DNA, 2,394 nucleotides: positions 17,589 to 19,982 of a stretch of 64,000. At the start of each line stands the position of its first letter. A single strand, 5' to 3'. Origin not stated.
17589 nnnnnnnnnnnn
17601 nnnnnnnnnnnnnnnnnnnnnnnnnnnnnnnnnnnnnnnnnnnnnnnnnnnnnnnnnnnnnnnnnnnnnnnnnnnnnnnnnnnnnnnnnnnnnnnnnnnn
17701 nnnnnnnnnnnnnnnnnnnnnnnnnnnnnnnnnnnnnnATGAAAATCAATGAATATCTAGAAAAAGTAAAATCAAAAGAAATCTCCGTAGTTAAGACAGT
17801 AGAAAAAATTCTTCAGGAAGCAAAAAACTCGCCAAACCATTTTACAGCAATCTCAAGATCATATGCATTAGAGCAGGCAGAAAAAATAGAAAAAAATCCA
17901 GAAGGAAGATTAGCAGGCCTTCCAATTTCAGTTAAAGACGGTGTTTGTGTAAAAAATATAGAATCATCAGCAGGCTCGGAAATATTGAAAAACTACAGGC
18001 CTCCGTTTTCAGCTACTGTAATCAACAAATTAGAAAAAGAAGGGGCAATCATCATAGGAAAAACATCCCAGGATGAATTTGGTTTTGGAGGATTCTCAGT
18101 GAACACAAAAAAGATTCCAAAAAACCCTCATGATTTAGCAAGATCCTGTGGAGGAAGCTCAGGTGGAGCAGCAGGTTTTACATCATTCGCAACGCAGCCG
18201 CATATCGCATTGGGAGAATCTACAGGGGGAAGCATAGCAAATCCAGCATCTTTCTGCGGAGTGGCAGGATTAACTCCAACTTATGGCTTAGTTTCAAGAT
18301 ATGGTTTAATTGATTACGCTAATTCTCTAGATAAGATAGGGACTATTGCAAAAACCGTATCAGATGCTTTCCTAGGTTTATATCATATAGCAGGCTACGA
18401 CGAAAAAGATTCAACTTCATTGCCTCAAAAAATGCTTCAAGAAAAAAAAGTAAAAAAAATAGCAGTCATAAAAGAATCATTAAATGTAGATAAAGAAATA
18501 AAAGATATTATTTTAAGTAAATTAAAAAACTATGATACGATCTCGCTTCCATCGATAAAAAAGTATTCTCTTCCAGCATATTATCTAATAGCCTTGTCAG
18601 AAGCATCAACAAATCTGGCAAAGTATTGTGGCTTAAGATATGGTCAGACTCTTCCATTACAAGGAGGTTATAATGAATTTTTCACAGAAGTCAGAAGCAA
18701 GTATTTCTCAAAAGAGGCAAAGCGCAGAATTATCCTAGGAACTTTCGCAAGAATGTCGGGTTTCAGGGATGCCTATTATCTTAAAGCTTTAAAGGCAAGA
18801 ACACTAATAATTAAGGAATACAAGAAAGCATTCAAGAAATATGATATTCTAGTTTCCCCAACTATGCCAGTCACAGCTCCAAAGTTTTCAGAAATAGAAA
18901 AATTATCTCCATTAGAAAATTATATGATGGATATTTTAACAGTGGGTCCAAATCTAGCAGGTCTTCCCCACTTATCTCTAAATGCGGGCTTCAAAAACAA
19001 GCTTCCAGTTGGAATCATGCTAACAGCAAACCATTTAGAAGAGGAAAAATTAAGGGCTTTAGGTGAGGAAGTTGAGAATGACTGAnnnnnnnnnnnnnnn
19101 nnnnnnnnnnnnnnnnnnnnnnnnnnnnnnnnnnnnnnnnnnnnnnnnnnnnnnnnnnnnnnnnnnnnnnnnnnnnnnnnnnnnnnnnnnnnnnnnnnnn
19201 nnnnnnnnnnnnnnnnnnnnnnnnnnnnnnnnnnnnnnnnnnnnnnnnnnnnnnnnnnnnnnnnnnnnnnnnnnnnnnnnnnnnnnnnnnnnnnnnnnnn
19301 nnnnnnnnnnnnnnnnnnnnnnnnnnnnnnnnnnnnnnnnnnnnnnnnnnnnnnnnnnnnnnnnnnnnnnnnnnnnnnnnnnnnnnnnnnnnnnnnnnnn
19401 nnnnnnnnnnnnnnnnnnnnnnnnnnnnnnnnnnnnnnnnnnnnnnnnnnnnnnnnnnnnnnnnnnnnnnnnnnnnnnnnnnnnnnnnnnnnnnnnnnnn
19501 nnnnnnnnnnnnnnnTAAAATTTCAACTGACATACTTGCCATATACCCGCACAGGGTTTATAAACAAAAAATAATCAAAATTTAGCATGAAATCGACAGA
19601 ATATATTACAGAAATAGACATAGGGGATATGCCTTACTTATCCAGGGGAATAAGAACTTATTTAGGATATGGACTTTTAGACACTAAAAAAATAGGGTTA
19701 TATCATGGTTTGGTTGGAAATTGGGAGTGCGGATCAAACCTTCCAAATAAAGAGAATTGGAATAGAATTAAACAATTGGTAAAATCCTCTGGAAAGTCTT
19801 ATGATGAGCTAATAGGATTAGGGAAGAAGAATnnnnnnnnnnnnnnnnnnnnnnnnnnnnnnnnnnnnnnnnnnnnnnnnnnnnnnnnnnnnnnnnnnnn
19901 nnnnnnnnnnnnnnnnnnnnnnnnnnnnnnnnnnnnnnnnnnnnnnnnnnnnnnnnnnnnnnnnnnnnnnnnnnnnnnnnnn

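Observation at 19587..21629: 680-aa HTH plus restriction-endonuclease-fold protein inserted between gatC-gatA and gatB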

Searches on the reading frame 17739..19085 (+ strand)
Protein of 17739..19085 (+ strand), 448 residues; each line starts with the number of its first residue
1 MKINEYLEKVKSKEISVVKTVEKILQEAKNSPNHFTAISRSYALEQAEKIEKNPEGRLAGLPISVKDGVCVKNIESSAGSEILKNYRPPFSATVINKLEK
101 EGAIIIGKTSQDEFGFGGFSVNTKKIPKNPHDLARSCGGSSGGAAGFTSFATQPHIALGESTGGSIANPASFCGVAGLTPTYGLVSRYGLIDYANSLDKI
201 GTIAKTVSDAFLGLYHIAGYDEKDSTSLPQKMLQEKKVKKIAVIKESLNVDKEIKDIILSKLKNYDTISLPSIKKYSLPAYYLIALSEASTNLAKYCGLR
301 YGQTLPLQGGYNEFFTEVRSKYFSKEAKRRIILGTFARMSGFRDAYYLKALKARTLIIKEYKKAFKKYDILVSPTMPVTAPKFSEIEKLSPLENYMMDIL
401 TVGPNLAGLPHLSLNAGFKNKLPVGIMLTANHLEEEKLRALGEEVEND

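Call 6: search_protein_families(library=ncbifam, proteins=[window:17739-19085:+], max_evalue=0.1)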
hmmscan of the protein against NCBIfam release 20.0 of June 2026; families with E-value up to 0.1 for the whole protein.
window:17739-19085:+ (448 aa): 26 families (the best 25 are shown)
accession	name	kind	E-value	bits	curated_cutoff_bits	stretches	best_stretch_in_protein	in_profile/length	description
TIGR00132.1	gatA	equivalog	1.1e-128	429.9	481.1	1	8-446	6-461/466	Asp-tRNA(Asn)/Glu-tRNA(Gln) amidotransferase subunit GatA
NF005517.0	PRK07139.1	equivalog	1.2e-72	245.1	546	1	49-438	28-422/439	amidase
NF005565.0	PRK07235.1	subfamily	4.7e-58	197.1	545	1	41-443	71-495/506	amidase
NF005688.0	PRK07488.1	equivalog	2.3e-54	185.1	532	1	3-447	13-464/474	indoleacetamide hydrolase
NF006631.0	PRK09201.1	equivalog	1.3e-51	175.7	461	1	2-446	8-452/466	AtzE family amidohydrolase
TIGR02715.1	amido_AtzE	subfamily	3.7e-51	174.5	425.75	1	5-446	4-445/452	AtzE family amidohydrolase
NF004815.0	PRK06169.1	equivalog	1.4e-47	162.4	506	2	5-236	14-253/471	amidase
NF005687.0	PRK07487.1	subfamily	5.2e-47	160.7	428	2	5-256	12-278/468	amidase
NF005460.0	PRK07056.1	subfamily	1.4e-45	156.2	447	2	16-229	27-250/457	amidase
NF006169.0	PRK08310.1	equivalog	8.1e-42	144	391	2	41-245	9-214/395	amidase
NF006043.0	PRK08186.1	subfamily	2e-39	135.5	487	2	3-244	9-257/600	allophanate hydrolase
NF005686.0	PRK07486.1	subfamily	3.2e-39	134.9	465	2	6-234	19-257/486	amidase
NF005450.0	PRK07042.1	equivalog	1.9e-38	132.1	458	2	4-239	10-249/464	amidase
TIGR02713.1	allophanate_hyd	equivalog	2.1e-37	128.9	511.05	2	46-239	16-212/563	allophanate hydrolase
NF006006.0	PRK08137.1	equivalog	3.2e-36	125.2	534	2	46-230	89-279/529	amidase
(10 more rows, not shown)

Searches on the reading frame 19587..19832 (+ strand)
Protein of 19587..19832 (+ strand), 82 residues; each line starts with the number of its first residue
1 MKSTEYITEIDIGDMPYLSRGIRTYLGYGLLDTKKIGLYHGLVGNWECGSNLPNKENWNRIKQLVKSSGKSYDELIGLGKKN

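Call 84: search_protein_families(library=pfam, proteins=[window:19587-19832:+], max_evalue=1)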
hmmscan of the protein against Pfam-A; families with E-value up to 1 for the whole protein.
seq(82 aa): 0 families
